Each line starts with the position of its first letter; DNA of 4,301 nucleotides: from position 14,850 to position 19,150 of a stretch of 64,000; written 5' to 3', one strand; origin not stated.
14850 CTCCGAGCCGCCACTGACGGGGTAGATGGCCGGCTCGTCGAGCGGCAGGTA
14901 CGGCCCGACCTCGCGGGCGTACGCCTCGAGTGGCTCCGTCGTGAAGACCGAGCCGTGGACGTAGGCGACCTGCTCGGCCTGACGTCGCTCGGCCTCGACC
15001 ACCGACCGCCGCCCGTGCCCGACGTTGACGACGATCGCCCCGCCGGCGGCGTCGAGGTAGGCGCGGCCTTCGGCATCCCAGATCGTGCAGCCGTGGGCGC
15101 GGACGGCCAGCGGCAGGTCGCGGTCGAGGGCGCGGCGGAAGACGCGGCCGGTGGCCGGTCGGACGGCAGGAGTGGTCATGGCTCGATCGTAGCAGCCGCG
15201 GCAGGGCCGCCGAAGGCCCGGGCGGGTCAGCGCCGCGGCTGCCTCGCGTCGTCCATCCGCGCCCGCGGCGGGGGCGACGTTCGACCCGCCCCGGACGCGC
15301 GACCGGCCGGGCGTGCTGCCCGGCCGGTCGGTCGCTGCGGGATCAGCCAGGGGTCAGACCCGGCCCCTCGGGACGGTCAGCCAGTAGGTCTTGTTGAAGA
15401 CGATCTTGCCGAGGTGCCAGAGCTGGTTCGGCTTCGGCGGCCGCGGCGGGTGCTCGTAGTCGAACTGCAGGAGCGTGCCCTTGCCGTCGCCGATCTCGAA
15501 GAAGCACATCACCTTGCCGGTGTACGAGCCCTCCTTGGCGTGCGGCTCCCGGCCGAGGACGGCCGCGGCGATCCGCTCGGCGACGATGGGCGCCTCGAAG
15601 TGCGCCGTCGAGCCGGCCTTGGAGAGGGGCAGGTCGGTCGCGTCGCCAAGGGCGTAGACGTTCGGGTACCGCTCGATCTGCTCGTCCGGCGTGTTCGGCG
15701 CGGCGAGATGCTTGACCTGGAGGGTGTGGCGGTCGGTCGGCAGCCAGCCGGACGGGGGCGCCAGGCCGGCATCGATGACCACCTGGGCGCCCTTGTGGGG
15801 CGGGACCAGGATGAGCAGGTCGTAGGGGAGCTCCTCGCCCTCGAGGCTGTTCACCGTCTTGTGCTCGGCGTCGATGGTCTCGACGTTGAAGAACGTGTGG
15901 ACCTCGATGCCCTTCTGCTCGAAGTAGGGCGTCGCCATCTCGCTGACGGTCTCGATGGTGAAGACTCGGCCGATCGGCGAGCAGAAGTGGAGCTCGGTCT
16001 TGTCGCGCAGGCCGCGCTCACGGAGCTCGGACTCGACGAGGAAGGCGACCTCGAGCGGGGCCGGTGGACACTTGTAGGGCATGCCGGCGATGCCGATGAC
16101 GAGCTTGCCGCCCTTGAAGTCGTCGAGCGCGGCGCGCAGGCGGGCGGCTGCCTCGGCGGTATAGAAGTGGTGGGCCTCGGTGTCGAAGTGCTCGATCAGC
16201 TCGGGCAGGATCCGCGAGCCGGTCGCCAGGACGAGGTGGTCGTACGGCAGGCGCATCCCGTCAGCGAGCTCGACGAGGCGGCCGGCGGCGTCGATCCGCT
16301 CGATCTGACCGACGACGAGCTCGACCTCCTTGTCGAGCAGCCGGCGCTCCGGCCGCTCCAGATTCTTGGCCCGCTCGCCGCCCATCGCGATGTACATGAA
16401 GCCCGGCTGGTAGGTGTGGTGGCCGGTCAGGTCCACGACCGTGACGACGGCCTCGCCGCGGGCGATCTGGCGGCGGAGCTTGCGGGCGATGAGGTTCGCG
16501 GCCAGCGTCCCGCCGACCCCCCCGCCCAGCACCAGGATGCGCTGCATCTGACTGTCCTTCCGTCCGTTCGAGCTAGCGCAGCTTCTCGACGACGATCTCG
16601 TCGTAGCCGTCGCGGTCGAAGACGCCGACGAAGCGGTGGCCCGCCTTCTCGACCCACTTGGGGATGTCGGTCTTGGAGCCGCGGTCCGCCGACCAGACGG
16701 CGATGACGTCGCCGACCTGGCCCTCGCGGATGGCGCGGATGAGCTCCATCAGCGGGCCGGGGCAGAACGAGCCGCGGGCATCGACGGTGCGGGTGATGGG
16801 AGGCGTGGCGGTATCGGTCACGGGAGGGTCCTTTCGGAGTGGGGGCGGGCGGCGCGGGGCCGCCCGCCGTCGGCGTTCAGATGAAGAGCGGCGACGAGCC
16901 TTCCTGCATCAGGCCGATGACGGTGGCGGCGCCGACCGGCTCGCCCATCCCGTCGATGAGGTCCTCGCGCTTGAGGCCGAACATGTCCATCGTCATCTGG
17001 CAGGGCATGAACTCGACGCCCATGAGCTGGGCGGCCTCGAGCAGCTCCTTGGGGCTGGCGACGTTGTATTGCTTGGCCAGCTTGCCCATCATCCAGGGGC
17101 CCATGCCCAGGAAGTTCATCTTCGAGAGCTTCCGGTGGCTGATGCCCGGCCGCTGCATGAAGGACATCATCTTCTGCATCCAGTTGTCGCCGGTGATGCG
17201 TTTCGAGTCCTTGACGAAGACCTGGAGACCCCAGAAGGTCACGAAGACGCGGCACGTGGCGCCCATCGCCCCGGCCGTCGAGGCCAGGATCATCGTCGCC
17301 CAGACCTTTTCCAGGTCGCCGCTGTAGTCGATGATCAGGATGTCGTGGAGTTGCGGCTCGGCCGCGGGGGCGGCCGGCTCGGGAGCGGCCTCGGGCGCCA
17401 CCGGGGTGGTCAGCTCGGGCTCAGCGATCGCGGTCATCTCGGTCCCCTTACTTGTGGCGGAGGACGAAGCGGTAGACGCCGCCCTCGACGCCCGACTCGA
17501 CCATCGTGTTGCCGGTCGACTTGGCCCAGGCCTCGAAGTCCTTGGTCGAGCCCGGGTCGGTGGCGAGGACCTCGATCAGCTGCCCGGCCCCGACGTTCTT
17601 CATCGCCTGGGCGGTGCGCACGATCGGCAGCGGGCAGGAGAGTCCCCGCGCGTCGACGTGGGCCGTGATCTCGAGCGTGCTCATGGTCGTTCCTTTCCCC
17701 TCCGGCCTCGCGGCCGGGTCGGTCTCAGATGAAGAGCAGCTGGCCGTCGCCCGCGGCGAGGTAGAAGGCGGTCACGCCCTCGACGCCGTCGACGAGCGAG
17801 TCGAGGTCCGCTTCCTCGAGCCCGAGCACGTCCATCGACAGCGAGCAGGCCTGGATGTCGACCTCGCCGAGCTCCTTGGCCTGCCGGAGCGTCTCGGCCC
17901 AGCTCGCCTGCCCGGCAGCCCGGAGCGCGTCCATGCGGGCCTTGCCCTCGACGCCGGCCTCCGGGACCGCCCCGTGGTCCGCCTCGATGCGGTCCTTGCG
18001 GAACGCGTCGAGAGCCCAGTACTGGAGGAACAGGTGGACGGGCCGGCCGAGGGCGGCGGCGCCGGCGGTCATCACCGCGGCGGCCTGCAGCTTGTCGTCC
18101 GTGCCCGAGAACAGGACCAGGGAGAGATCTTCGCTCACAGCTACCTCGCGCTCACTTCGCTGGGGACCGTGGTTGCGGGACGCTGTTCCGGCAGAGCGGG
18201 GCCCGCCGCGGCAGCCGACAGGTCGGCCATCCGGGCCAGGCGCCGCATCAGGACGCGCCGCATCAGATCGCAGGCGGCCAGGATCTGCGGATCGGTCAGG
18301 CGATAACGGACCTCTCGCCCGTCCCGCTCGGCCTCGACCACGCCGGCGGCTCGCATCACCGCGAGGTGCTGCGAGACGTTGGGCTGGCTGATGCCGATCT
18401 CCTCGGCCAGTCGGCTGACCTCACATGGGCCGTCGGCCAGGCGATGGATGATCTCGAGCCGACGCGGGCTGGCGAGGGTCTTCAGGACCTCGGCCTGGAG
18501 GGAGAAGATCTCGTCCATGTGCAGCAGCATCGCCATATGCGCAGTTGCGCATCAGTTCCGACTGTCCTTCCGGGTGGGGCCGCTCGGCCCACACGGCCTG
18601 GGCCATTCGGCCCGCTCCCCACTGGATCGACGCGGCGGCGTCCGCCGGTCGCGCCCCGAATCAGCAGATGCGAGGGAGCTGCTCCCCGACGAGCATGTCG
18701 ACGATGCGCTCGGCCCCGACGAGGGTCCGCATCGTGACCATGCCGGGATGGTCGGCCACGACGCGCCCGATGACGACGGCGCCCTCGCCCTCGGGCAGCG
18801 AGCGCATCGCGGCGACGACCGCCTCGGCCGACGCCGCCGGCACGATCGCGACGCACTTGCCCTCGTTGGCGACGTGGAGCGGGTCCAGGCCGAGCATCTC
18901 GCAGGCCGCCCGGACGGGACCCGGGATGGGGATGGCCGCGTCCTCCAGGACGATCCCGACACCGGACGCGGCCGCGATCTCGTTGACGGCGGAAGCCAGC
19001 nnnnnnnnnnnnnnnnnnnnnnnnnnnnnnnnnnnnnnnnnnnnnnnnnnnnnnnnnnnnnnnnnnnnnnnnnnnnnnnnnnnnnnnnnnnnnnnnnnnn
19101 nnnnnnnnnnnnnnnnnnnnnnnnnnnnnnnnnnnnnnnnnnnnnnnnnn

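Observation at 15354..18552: Sulfide-detox / sulfur-relay operon (ArsR-type persulfide-sensor-like regulator, 2x DsrE, 2x TusA, SQR) fused co-directionally to the hyp/hydrogenase operon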

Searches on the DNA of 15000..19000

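Call 48: search_rna_families(source=window, start=15000, end=19000, threshold=evalue, max_evalue=1)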
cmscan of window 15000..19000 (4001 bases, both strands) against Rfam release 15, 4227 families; matches with E-value up to 1: 0.
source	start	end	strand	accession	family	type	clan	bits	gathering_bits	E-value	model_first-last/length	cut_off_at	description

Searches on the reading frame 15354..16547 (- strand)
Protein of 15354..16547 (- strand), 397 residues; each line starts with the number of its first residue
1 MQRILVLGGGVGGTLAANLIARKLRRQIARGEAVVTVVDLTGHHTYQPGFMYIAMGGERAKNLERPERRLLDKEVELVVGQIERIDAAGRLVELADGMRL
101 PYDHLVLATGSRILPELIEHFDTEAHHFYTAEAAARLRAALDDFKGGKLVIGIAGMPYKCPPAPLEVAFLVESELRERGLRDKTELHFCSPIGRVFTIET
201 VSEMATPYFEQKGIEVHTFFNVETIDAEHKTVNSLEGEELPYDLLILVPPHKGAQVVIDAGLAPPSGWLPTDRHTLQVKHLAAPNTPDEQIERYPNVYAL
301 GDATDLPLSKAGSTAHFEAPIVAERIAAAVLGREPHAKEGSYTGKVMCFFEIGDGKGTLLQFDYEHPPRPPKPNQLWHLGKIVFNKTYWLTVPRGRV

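Call 3: search_protein_families(library=pfam, proteins=[window:15354-16547:-], max_evalue=0.01)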
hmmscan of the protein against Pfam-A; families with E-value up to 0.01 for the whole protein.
window:15354-16547:- (397 aa): 2 families
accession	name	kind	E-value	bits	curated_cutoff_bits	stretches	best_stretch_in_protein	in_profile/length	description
PF07992.20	Pyr_redox_2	-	7.3e-17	62.1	26.1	1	3-304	2-277/291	Pyridine nucleotide-disulphide oxidoreductase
PF21706.3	FCSD_central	-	2.8e-05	24.6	27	1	137-249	4-116/116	Sulfide dehydrogenase [flavocytochrome c] flavoprotein chain, central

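Call 4: search_protein_families(library=ncbifam, proteins=[window:15354-16547:-], max_evalue=0.01)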
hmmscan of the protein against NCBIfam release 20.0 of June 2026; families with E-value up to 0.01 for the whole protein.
window:15354-16547:- (397 aa): 11 families
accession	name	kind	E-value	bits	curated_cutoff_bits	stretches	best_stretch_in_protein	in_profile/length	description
NF049943.1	SQR_III_seleno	exception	3.8e-100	335.6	525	1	2-389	1-385/406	type III sulfide quinone reductase, selenoprotein subtype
NF042949.2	3PPDioc_HcaD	equivalog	6.4e-12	44.9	450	1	3-145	3-143/386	3-phenylpropionate/cinnamic acid dioxygenase ferredoxin--NAD(+) reductase subunit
NF041682.1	ant_diox_AndAa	equivalog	3.9e-10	39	650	1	67-143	66-144/406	anthranilate 1,2-dioxygenase system ferredoxin--NAD(+) reductase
TIGR03169.1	Nterm_to_SelD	hypoth_equivalog_domain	6.1e-10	39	310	1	75-336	69-317/365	pyridine nucleotide-disulfide oxidoreductase family protein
NF045765.1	PhenlGlyoxDHPadH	equivalog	3.3e-08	32.8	475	1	22-146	19-145/416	NADH-dependent phenylglyoxylate dehydrogenase subunit epsilon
NF007286.0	PRK09754.1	equivalog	3.4e-08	32.7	447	1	11-145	9-145/400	phenylpropionate dioxygenase ferredoxin reductase subunit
NF003437.0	PRK04965.1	equivalog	1.8e-07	30.5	392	1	11-113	8-111/378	NADH:flavorubredoxin reductase NorW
TIGR02374.1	nitri_red_nirB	equivalog_domain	9.8e-07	27.5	578.35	1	72-152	66-147/794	nitrite reductase large subunit NirB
NF011565.0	PRK14989.1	subfamily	2.5e-05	22.5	883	0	196-248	56-108/847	nitrite reductase large subunit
TIGR03385.1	CoA_CoA_reduc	equivalog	4.1e-05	22.5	578.8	0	3-148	1-151/439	CoA-disulfide reductase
NF007123.0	PRK09564.1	equivalog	0.0049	15.6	458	0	19-151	14-154/444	CoA-disulfide reductase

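Call 20: search_solved_structures(query=window:15354-16547:-, max_evalue=0.00001, show_alignments=2)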
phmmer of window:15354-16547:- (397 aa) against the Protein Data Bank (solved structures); distinct sequences matched with E-value up to 0.00001: 19.
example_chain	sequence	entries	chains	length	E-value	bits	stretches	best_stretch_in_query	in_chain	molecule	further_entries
8dhk_A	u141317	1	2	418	3.4e-33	118.5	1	3-370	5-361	Sulfide:quinone oxidoreductase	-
6mp5_A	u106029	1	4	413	1.2e-32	116.7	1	3-370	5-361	Sulfide:quinone oxidoreductase, mitochondrial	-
6mo6_A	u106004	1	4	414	1.2e-32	116.7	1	3-370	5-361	Sulfide:quinone oxidoreductase, mitochondrial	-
6oi5_A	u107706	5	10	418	1.2e-32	116.7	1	3-370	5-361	Sulfide:quinone oxidoreductase, mitochondrial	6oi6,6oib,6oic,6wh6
5n1t_A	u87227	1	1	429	4.7e-22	81.8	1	2-348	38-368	flavin-binding subunit of sulfide dehydrogenase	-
3h8i_A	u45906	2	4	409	4.9e-22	81.8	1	1-351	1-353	NADH oxidase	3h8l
3t2y_A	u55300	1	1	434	2.7e-19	72.7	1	2-388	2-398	Sulfide-quinone reductase, putative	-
1fcd_A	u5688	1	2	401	1.4e-18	70.4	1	3-337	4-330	FLAVOCYTOCHROME C SULFIDE DEHYDROGENASE (FLAVIN-BINDING SUBUNIT)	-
3szf_A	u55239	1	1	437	1.8e-18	70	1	3-388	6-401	Sulfide-quinone reductase, putative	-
3szw_A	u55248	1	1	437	2.3e-18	69.7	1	3-388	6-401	Sulfide-quinone reductase, putative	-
3sxi_A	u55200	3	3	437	2.3e-18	69.7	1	3-388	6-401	Sulfide-quinone reductase, putative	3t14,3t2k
3sz0_A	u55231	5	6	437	2.6e-18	69.5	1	3-388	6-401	Sulfide-quinone reductase, putative | Sulfide-quinone reductase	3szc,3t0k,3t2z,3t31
3kpk_A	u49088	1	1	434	3.1e-18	69.2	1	2-388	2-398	Sulfide-quinone reductase, putative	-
3sy4_A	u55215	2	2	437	3.2e-18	69.2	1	3-388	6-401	Sulfide-quinone reductase, putative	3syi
3vrd_B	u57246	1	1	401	4.3e-18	68.8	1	3-350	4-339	Flavocytochrome c flavin subunit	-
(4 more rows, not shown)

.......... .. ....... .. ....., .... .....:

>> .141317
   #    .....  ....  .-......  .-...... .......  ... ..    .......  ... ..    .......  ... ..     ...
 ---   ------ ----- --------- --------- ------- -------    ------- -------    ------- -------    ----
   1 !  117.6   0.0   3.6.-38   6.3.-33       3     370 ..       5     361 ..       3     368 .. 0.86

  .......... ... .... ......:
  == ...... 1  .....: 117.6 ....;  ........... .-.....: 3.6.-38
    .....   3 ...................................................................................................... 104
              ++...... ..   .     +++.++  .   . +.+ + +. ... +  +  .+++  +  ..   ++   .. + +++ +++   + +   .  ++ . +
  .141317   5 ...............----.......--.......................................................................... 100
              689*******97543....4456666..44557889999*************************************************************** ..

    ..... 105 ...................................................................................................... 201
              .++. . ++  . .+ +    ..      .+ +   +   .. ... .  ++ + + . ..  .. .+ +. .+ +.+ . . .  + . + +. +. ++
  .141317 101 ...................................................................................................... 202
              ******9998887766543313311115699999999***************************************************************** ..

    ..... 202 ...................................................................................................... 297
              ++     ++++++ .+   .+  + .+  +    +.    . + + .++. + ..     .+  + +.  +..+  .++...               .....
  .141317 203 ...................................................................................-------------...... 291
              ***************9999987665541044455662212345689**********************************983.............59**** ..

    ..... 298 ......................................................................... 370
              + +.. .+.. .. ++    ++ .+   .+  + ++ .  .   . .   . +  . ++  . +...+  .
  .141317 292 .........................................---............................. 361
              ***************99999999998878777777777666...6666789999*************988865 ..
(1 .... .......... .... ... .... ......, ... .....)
